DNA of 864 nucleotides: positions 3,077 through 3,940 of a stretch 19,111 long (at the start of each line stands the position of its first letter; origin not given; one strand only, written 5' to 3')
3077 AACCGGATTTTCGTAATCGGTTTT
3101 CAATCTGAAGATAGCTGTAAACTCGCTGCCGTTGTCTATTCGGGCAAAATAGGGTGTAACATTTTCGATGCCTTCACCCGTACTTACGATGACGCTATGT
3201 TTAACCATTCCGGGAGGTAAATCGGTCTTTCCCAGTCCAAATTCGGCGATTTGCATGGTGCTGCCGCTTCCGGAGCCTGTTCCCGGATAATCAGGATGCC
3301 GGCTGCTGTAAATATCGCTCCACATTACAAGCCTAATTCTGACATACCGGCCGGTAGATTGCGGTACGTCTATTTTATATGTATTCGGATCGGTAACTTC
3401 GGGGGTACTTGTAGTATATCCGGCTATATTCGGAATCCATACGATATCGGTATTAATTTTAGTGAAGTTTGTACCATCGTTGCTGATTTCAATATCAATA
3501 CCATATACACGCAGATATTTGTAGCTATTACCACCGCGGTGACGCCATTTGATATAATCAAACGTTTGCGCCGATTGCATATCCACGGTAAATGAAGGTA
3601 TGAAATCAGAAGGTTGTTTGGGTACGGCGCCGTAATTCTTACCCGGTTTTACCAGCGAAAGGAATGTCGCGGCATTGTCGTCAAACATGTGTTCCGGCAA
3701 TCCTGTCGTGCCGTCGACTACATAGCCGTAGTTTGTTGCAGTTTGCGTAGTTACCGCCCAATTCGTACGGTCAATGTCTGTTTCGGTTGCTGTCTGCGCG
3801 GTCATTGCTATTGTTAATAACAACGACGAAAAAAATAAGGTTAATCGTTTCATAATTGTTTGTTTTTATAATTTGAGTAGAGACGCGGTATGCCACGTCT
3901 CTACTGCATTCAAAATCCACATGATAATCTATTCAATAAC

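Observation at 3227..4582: One discoidin-like binding module present three times across two adjacent genes, with residual nucleotide-level identity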

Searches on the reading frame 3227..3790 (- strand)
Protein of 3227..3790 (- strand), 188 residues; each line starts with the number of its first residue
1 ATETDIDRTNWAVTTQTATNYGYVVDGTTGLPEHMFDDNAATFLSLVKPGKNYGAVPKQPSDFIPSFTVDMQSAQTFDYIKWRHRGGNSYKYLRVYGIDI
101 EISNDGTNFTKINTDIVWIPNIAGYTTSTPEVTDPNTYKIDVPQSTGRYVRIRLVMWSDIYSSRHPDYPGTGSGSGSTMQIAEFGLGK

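Call 14: search_protein_families(library=pfam, proteins=[window:3227-3790:-], max_evalue=10)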
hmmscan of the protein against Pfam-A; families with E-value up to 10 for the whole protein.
window:3227-3790:- (188 aa): 2 families
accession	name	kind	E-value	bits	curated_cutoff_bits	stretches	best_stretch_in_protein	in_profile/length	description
PF00754.31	F5_F8_type_C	-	5.3e-10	39.9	28.2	1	31-162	13-122/127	F5/8 type C domain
PF22633.2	F5_F8_type_C_2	-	2.4e-08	34.9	27.8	1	61-152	16-91/91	NedA-like, galactose-binding domain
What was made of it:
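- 3227..3781 (-): M1: clade-A F5/8-type-C / CBM32-like module, peptidase aa 25-209, directly after the signal peptide. PF00754 39.9 bits (cut-off 28.2) (call 14).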

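Call 30: find_related_loci(query=A1, collection=genome_contigs, flank=10000)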
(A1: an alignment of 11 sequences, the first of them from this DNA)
Query A1 (185 aa) in genome_contigs; peptide patterns used: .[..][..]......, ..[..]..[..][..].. (x = any residue, [..] = any of these).
34 stretches matched a pattern; 6 encode a relative of the query (tblastn E <= 1e-3); 5 distinct loci.
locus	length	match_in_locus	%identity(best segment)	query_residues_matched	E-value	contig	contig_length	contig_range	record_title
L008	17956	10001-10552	83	1-185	1e-106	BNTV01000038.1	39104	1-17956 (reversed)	Bacteroidia bacterium MS502-39 DNA, sequence038, whole genome shotgun sequence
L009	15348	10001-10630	48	2-184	6e-57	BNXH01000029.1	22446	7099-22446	Bacteroidia bacterium PG1894_169 DNA, sequence029, whole genome shotgun sequence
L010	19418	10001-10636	50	2-185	9e-56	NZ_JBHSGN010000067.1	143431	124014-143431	Dysgonomonas termitidis strain CCUG 66188 GCM70023304_75, whole genome shotgun sequence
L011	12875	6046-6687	50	2-185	5e-53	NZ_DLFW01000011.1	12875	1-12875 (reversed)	MAG: Dysgonomonas sp. UBA7710 UBA7710_contig_1271, whole genome shotgun sequence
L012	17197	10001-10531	51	2-185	8e-46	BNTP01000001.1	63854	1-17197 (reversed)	Bacteroidia bacterium MS495-25 DNA, sequence001, whole genome shotgun sequence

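Call 36: search_protein_families(library=pfam, proteins=[L010:10730-12853:+, L009:10778-14827:+, L012:10628-15346:+, L008:13203-15323:+, L008:2036-3232:+, L010:13048-15141:+, L010:2566-3735:+, L010:14-2425:+], max_evalue=0.0001)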
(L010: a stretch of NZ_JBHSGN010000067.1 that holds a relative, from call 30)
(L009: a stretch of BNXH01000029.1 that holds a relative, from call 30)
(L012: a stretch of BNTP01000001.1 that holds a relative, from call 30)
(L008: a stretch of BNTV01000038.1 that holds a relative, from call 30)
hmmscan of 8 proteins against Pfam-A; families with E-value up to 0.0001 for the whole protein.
L010:10730-12853:+ (707 aa): 2 families
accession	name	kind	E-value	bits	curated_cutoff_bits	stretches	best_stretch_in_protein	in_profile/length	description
PF00754.31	F5_F8_type_C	-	2.7e-13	50.6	28.2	1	577-695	13-122/127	F5/8 type C domain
PF22633.2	F5_F8_type_C_2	-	1.1e-07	32.8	27.8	1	582-683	3-91/91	NedA-like, galactose-binding domain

L009:10778-14827:+ (1349 aa): 7 families
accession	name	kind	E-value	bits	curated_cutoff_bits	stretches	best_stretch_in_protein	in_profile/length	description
PF07494.17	Reg_prop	-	3.1e-23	79.3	20.4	0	299-321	1-23/24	Two component regulator propeller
PF00072.30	Response_reg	-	9.7e-21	74.5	30.2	1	1098-1206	1-108/111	Response regulator receiver domain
PF02518.31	HATPase_c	-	2.1e-20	73.6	26.4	1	927-1057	2-110/111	Histidine kinase-, DNA gyrase B-, and HSP90-like ATPase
PF12833.13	HTH_18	-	3.5e-17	62.9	33.6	1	1264-1341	1-78/80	Helix-turn-helix domain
PF07495.19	Y_Y_Y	-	6.5e-12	45.6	26.6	1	698-760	1-62/65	Y_Y_Y domain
PF00512.31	HisKA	-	7e-12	45.7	26.9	1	818-878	2-65/66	His Kinase A (phospho-acceptor) domain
PF00165.29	HTH_AraC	-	1.4e-08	35.1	26.6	1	1306-1340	7-40/42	Bacterial regulatory helix-turn-helix proteins, AraC family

L012:10628-15346:+ (1572 aa): 2 families
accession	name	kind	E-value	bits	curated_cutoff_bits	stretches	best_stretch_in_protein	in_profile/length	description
PF24517.2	CBM96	-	1.1e-21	77.7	26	2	698-876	6-162/164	Carbohydrate-binding module family 96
PF19910.5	DUF6383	-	5.3e-05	23.7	23.7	1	1506-1571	6-73/74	Domain of unknown function (DUF6383)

L008:13203-15323:+ (706 aa): 5 families
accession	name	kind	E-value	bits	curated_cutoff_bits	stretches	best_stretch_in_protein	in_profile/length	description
PF02836.23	Glyco_hydro_2_C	-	4.7e-23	82.2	21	1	306-588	6-289/302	Glycosyl hydrolases family 2, TIM barrel domain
PF00703.27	Glyco_hydro_2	-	1.1e-16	62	23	1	201-298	15-109/109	Glycosyl hydrolases family 2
PF02837.24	Glyco_hydro_2_N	-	1.4e-16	61.3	28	1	47-176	16-166/169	Glycosyl hydrolases family 2, sugar binding domain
PF22666.2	Glyco_hydro_2_N2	-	1.4e-08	35.4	27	1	74-152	44-122/167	Glycosyl hydrolase 2 galactose-binding domain-like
PF16355.11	DUF4982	-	6.2e-05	23.3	23.9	0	616-674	2-59/61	Domain of unknown function (DUF4982)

L008:2036-3232:+ (398 aa): 1 family
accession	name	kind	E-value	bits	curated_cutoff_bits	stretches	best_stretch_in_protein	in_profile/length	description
PF07470.19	Glyco_hydro_88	-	1e-94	317.9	26.6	1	56-394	2-350/352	Glycosyl Hydrolase Family 88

L010:13048-15141:+ (697 aa): 5 families
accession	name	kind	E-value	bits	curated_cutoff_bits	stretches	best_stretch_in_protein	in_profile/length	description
PF02836.23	Glyco_hydro_2_C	-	5.4e-24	85.3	21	1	297-579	6-289/302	Glycosyl hydrolases family 2, TIM barrel domain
PF00703.27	Glyco_hydro_2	-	5.7e-18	66.1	23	1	187-289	9-109/109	Glycosyl hydrolases family 2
PF02837.24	Glyco_hydro_2_N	-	2.2e-16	60.7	28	1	29-167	8-166/169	Glycosyl hydrolases family 2, sugar binding domain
PF22666.2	Glyco_hydro_2_N2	-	6.6e-08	33.2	27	1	70-141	49-120/167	Glycosyl hydrolase 2 galactose-binding domain-like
PF16355.11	DUF4982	-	3.8e-05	24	23.9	1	607-665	2-59/61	Domain of unknown function (DUF4982)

L010:2566-3735:+ (389 aa): 1 family
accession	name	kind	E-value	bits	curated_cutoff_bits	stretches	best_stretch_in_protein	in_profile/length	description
PF07470.19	Glyco_hydro_88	-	3.1e-89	299.8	26.6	1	48-386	2-350/352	Glycosyl Hydrolase Family 88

L010:14-2425:+ (803 aa): 6 families
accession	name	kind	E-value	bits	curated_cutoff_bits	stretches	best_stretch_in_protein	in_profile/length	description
PF12833.13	HTH_18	-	1.7e-18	67.1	33.6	1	717-794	1-78/80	Helix-turn-helix domain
PF00072.30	Response_reg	-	2e-18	67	30.2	1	551-661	1-110/111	Response regulator receiver domain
PF02518.31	HATPase_c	-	2.4e-18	67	26.4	1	374-503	2-109/111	Histidine kinase-, DNA gyrase B-, and HSP90-like ATPase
PF07495.19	Y_Y_Y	-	1e-13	51.4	26.6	1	145-207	1-62/65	Y_Y_Y domain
PF00512.31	HisKA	-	7.7e-12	45.5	26.9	1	265-326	2-66/66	His Kinase A (phospho-acceptor) domain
PF00165.29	HTH_AraC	-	3e-10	40.4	26.6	1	759-793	7-40/42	Bacterial regulatory helix-turn-helix proteins, AraC family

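Call 42: search_protein_representatives(alignment_id=A1)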
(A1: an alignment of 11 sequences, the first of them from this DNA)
Query: 11 sequences, 191 profile positions. Proteins with E-value up to 0.001 (for the whole library): 230; up to 1e-10: 151; up to 1e-30: 43. The best 150 are listed.
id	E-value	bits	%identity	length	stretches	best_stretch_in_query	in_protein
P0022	1.8e-258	866.2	-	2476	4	2-190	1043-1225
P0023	3.1e-125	431.6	-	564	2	4-189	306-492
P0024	7.8e-111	384.6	-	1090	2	1-191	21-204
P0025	5.5e-99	346.0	-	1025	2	2-190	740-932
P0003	3.6e-90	317.2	-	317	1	1-190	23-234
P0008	3.2e-86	304.3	-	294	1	1-191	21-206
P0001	5.5e-85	300.3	-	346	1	2-190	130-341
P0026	4.2e-80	284.4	-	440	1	2-191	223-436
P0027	2.1e-79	282.1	-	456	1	2-190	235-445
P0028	2.0e-78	278.9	-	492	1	3-190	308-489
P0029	4.1e-77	274.6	-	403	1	3-190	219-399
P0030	9.2e-74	263.7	-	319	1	1-191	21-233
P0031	1.5e-69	250.0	-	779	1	3-189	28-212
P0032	4.3e-69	248.5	-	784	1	1-191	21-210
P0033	1.6e-66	240.0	-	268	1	1-190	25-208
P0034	9.2e-58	211.5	-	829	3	3-106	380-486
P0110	1.6e-16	76.9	-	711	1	3-160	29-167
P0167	9.6e-11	58.1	-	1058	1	2-190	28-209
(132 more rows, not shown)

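Call 43: search_protein_families(library=pfam, proteins=[P0022, P0023, P0024, P0025, P0031, P0032, P0034, P0167, P0110], max_evalue=0.0001)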
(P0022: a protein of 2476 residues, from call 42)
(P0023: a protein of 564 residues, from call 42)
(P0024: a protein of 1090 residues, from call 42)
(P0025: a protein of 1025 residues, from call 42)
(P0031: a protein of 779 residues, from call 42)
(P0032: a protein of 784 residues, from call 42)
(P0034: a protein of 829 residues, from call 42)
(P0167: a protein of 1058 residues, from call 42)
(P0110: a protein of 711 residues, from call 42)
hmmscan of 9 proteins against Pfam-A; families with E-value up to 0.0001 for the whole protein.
P0022 (2476 aa): 7 families
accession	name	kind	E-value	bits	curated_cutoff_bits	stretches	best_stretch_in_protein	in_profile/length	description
PF05345.18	He_PIG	-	5e-64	213.2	24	8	311-392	1-95/96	Putative Ig domain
PF00754.31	F5_F8_type_C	-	2.5e-23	83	28.2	2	1069-1197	13-117/127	F5/8 type C domain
PF16656.11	Pur_ac_phosph_N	-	1.4e-12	48.4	30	0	420-465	41-82/93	Purple acid Phosphatase, N-terminal domain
PF00041.27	fn3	-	2.1e-11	44.3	25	0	232-292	11-74/84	Fibronectin type III domain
PF22633.2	F5_F8_type_C_2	-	3.2e-10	40.9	27.8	0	1074-1190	3-91/91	NedA-like, galactose-binding domain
PF00801.26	PKD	-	1.6e-09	38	23.5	0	719-769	33-79/80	PKD domain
PF07495.19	Y_Y_Y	-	1.3e-05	25.4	26.6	0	738-767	29-59/65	Y_Y_Y domain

P0023 (564 aa): 2 families
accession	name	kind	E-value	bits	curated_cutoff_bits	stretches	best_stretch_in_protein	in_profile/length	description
PF00754.31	F5_F8_type_C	-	1.1e-12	48.7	28.2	1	83-182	34-120/127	F5/8 type C domain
PF22633.2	F5_F8_type_C_2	-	4.5e-05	24.4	27.8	0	86-172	21-91/91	NedA-like, galactose-binding domain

P0024 (1090 aa): 4 families
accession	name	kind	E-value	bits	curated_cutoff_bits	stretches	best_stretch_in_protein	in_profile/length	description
PF13402.12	Peptidase_M60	-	4.7e-34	118.6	25.8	1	413-689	3-275/275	Peptidase M60, enhancin and enhancin-like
PF00754.31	F5_F8_type_C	-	4.9e-24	85.3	28.2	2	779-902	11-121/127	F5/8 type C domain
PF22633.2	F5_F8_type_C_2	-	1e-13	52.1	27.8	1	784-891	1-91/91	NedA-like, galactose-binding domain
PF17291.7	M60-like_N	-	7.4e-07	29.6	23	1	302-394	1-96/106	N-terminal domain of M60-like peptidases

P0025 (1025 aa): 4 families
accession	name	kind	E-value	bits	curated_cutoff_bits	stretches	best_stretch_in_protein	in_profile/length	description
PF13402.12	Peptidase_M60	-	2.5e-33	116.2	25.8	1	145-426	3-275/275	Peptidase M60, enhancin and enhancin-like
PF00754.31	F5_F8_type_C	-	9.4e-16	58.5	28.2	1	516-638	12-121/127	F5/8 type C domain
PF22633.2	F5_F8_type_C_2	-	5.1e-09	37.1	27.8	0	521-627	2-91/91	NedA-like, galactose-binding domain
PF17291.7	M60-like_N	-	2.5e-06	27.9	23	1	35-128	2-98/106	N-terminal domain of M60-like peptidases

P0031 (779 aa): 1 family
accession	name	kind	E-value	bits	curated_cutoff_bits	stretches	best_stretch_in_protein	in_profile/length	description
PF07554.19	FIVAR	-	3.4e-08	34.4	29.2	0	247-293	24-71/71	FIVAR domain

P0032 (784 aa): 2 families
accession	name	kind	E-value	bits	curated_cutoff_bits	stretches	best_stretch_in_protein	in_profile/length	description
PF22073.2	Cep192_D4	-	2.8e-06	27.9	35.5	0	220-294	10-95/112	Cep192 domain 4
PF15780.11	ASH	-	1.5e-05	25.6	27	0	219-293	12-90/98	Abnormal spindle-like microcephaly-assoc'd, ASPM-SPD-2-Hydin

P0034 (829 aa): 2 families
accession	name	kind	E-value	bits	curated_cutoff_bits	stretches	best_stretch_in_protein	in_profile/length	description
PF00754.31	F5_F8_type_C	-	8e-17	62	28.2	2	62-182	14-120/127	F5/8 type C domain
PF22633.2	F5_F8_type_C_2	-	5.4e-09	37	27.8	0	92-172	17-91/91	NedA-like, galactose-binding domain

P0167 (1058 aa): 0 families

P0110 (711 aa): 3 families
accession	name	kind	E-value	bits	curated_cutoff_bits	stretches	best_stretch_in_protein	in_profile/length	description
PF07470.19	Glyco_hydro_88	-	2.4e-78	264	26.6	1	231-547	24-351/352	Glycosyl Hydrolase Family 88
PF00754.31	F5_F8_type_C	-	2.3e-12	47.6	28.2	1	52-173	13-121/127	F5/8 type C domain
PF02368.24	Big_2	-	1.4e-10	41.4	22.8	1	555-619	2-67/79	Bacterial Ig-like domain (group 2)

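Call 51: search_solved_structures(query=A1, max_evalue=1, show_alignments=2)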
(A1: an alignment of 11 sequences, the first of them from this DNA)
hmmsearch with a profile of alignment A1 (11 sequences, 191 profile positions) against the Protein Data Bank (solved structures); distinct sequences matched with E-value up to 1: 0.

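Call 54: predict_structure(alignment_id=A1)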
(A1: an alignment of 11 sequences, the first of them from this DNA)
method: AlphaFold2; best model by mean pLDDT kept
length: 185 residues; sequences in the alignment: 11
mean_pLDDT: 77.0   pTM: 0.79
mean pLDDT of the five models: 77.0, 63.1, 62.7, 61.5, 59.1
residues with pLDDT >= 90: 58; 70-90: 64; 50-70: 49; < 50: 14
segments of 3 or more residues with pLDDT < 50: 18-26, 166-168
pLDDT, mean of each block of 10 residues (from residue 1): 90 60 52 79 72 68 90 96 67 90 95 85 62 92 96 61 50 72 94
secondary structure, 60 per line:
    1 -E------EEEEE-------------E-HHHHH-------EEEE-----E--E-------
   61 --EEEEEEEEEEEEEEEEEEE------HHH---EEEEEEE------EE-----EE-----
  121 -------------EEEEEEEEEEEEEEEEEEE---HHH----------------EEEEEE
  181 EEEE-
elements in order: E9-13 H29-33 E41-44 E63-81 E94-100 E134-152 E175-184
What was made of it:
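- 3227..3781 (-): AlphaFold model pLDDT 77, pTM 0.79 (call 54).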

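Call 57: fold_search(model_id=the predicted structure, library=pdb)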
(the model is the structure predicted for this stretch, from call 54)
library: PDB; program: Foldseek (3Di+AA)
matches with E <= 10: 1035; with E <= 0.001: 231
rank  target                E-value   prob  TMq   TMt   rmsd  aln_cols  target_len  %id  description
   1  3f2z                  5.6e-09  1.00  0.60  0.72   4.3       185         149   19  Crystal structure of the C-terminal domain of a chitobiase (BF3579) from Bacteroides fragilis, Northeast Structural Geno (released 2008-11-18)
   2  4a44                  1.3e-08  1.00  0.60  0.77   3.9       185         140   14  CpGH89CBM32-5, from Clostridium perfringens, in complex with the Tn Antigen (released 2012-04-04)
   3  9g43_A                1.6e-08  1.00  0.64  0.21   3.4       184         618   17  Crystal structure of a galactose oxidase from Pseudoarthrobacter siccitolerans (released 2025-07-23)
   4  9g8h_A                1.8e-08  1.00  0.62  0.20   4.3       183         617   17  Crystal structure of a galactose oxidase in complex with galactose (released 2025-08-06)
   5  4a41                  3.1e-08  1.00  0.60  0.77   4.0       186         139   14  CpGH89CBM32-5, from Clostridium perfringens, in complex with galactose (released 2012-04-04)
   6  1k3i                  3.5e-08  1.00  0.59  0.19   4.4       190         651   20  Crystal Structure of the Precursor of Galactose Oxidase (released 2001-11-07)
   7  7d29                  4.1e-08  1.00  0.52  0.69   4.5       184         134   20  CBM32 of AlyQ (released 2020-12-30)
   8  6xlr                  4.6e-08  1.00  0.58  0.19   4.1       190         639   20  The 1.23 Angstrom crystal structure of galactose oxidase variant with genetically incorporated Cl2-Tyr272 (released 2021-02-03)
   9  7d2a_A                4.9e-08  1.00  0.52  0.71   4.5       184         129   20  CBM32 of AlyQ in complex with 4,5-unsaturated mannuronic acid (released 2020-12-30)
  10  4zxe_A                5.8e-08  1.00  0.52  0.70   4.7       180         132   17  X-ray crystal structure of chitosan-binding module 1 derived from chitosanase/glucanase from Paenibacillus sp. IK-5. (released 2016-04-13)
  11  6xlt                  8.0e-08  1.00  0.58  0.19   4.1       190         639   20  The 1.48 Angstrom crystal structure of evolved galactose oxidase variant A3.E7 (released 2021-02-03)
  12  4zxe_C                9.5e-08  1.00  0.52  0.68   4.7       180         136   17  X-ray crystal structure of chitosan-binding module 1 derived from chitosanase/glucanase from Paenibacillus sp. IK-5. (released 2016-04-13)
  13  3ggl                  1.1e-07  1.00  0.60  0.68   4.3       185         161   17  X-Ray Structure of the C-terminal domain (277-440) of Putative chitobiase from Bacteroides thetaiotaomicron. Northeast S (released 2009-03-31)
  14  8tx5_A                1.1e-07  1.00  0.60  0.19   3.9       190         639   20  Crystal structure of an engineered variant of galactose oxidase, GOaseRd4BB, from Fusarium graminearum (released 2024-07-03)
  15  1gof                  1.1e-07  1.00  0.55  0.17   5.4       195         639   20  NOVEL THIOETHER BOND REVEALED BY A 1.7 ANGSTROMS CRYSTAL STRUCTURE OF GALACTOSE OXIDASE (released 1994-01-31)
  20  2j1a                  1.7e-07  1.00  0.58  0.74   4.3       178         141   15  Structure of CBM32 from Clostridium perfringens beta-N- acetylhexosaminidase GH84C in complex with galactose (released 2006-08-22)
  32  2v72                  6.3e-07  1.00  0.55  0.71   4.2       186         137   13  The structure of the family 32 CBM from C. perfringens NanJ in complex with galactose (released 2007-08-21)
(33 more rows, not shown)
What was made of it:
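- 3227..3781 (-): Foldseek probability 1.00 to CBM32 structures (3f2z, 4a44, 2j1a), target TM-score 0.72-0.77 (call 57).
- On F5/8 type C domain (Pfam PF00754; the fold of CAZy family CBM32): The M1 model (pLDDT 77) matches 3f2z, 4a44, 2j1a and 2v72 with Foldseek probability 1.00 and target TM-scores of 0.71-0.77 (call 57).
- Fold: the M1 model matches solved CBM32 structures, including the Tn-antigen complex 4a44 (call 57). The fold and the closest structures are carbohydrate-binding CBM32 domains (call 57).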

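Call 59: find_encoding_contigs(protein=P0025, flank=10000, max_places=2)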
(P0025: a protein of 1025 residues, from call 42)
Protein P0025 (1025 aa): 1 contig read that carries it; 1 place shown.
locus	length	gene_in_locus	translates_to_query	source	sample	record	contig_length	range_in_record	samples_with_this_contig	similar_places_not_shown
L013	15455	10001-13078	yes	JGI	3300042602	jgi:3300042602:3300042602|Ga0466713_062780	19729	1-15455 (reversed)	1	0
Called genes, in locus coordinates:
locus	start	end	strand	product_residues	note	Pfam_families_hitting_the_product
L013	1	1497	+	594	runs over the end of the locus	PF14322:SusD-like_3, PF07980:SusD_RagB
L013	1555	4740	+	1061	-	PF13715:CarbopepD_reg_2, PF07715:Plug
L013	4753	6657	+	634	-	PF14322:SusD-like_3, PF07980:SusD_RagB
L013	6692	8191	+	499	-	PF02368:Big_2 (faint), PF00754:F5_F8_type_C (weak)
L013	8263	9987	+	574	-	-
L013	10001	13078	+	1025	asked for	PF17291:M60-like_N (weak), PF13402:Peptidase_M60, PF22633:F5_F8_type_C_2 (faint), PF00754:F5_F8_type_C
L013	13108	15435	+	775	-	-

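Call 60: find_encoding_contigs(protein=P0024, flank=10000, max_places=2)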
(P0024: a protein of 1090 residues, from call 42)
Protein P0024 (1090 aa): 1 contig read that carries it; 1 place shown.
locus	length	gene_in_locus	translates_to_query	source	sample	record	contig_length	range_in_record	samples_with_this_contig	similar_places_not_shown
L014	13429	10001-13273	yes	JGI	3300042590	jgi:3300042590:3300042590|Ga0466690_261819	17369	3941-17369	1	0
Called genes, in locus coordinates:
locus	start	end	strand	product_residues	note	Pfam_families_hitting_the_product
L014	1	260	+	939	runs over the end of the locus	PF07715:Plug (weak)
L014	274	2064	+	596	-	PF14322:SusD-like_3, PF07980:SusD_RagB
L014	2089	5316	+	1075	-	PF13620:CarboxypepD_reg (weak), PF13715:CarbopepD_reg_2, PF07715:Plug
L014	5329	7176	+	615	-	PF14322:SusD-like_3, PF07980:SusD_RagB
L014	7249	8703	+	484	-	PF00754:F5_F8_type_C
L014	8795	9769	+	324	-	-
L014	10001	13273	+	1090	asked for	PF00754:F5_F8_type_C, PF17291:M60-like_N (weak), PF13402:Peptidase_M60, PF00754:F5_F8_type_C, PF22633:F5_F8_type_C_2 (weak)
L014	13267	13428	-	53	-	?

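Call 63: search_solved_structures(query=window:3227-3790:-, max_evalue=10, show_alignments=3)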
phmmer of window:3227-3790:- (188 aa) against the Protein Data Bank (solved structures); distinct sequences matched with E-value up to 10: 0.
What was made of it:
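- On CAZy CBM32: The M1/M2 profile and M1 alone give no PDB sequence hit at E<=1 and E<=10 respectively (calls 51, 63).
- The M1/M2 profile has no PDB sequence match (calls 51, 63), so binding-site residues could not be mapped. No sugar-binding residues could be mapped (calls 51, 63).
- Tried and rejected: The M1/M2 profile and M1 alone have no PDB sequence hits (calls 51, 63), and the fold search returns no residue-level alignment.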
